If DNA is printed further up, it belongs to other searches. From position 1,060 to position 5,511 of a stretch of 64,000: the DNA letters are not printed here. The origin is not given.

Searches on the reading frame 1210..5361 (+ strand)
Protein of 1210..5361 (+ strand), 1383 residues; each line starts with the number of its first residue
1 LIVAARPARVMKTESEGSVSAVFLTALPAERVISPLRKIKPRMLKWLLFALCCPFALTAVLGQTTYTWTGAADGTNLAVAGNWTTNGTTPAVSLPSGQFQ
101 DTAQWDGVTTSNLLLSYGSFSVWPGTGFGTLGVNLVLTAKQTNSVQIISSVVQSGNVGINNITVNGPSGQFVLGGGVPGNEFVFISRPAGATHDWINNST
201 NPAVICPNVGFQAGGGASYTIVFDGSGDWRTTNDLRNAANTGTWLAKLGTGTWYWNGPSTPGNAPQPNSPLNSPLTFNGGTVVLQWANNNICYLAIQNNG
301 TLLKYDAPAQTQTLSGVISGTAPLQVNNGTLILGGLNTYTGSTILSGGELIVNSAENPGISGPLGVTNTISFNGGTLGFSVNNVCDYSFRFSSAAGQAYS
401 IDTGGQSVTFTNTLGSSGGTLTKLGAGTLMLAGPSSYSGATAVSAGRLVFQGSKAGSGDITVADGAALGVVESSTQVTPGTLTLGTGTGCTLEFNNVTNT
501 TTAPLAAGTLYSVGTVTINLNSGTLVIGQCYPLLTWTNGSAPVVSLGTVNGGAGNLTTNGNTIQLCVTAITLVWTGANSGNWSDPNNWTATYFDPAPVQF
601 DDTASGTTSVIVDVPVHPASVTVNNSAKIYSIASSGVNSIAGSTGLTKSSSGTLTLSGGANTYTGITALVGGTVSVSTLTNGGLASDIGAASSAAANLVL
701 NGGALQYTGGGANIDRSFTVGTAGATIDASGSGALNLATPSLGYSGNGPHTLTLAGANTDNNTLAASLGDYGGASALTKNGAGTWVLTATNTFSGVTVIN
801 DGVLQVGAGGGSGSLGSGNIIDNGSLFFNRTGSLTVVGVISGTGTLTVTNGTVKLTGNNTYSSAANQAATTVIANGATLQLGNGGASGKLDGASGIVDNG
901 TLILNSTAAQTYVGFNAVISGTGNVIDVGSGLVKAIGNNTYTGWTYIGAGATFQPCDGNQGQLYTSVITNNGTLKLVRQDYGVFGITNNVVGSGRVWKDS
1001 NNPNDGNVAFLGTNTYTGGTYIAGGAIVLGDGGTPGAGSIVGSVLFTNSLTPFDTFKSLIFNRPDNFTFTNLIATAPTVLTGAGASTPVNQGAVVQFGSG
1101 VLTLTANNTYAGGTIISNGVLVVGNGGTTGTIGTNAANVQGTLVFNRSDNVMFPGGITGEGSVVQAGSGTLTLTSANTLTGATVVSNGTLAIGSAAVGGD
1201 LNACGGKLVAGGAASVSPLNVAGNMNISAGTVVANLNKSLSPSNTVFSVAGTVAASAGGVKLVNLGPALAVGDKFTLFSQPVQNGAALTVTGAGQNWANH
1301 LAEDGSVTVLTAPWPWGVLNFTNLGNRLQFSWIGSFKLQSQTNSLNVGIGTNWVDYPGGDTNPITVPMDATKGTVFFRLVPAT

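Call 64: search_protein_families(library=pfam, proteins=[window:1210-5361:+], max_evalue=0.00001)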
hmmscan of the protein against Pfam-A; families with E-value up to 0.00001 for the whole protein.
window:1210-5361:+ (1383 aa): 1 family
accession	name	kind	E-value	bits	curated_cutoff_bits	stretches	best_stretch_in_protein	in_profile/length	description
PF12951.13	PATR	-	2.2e-38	130.4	27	5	777-806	1-30/30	Passenger-associated-transport-repeat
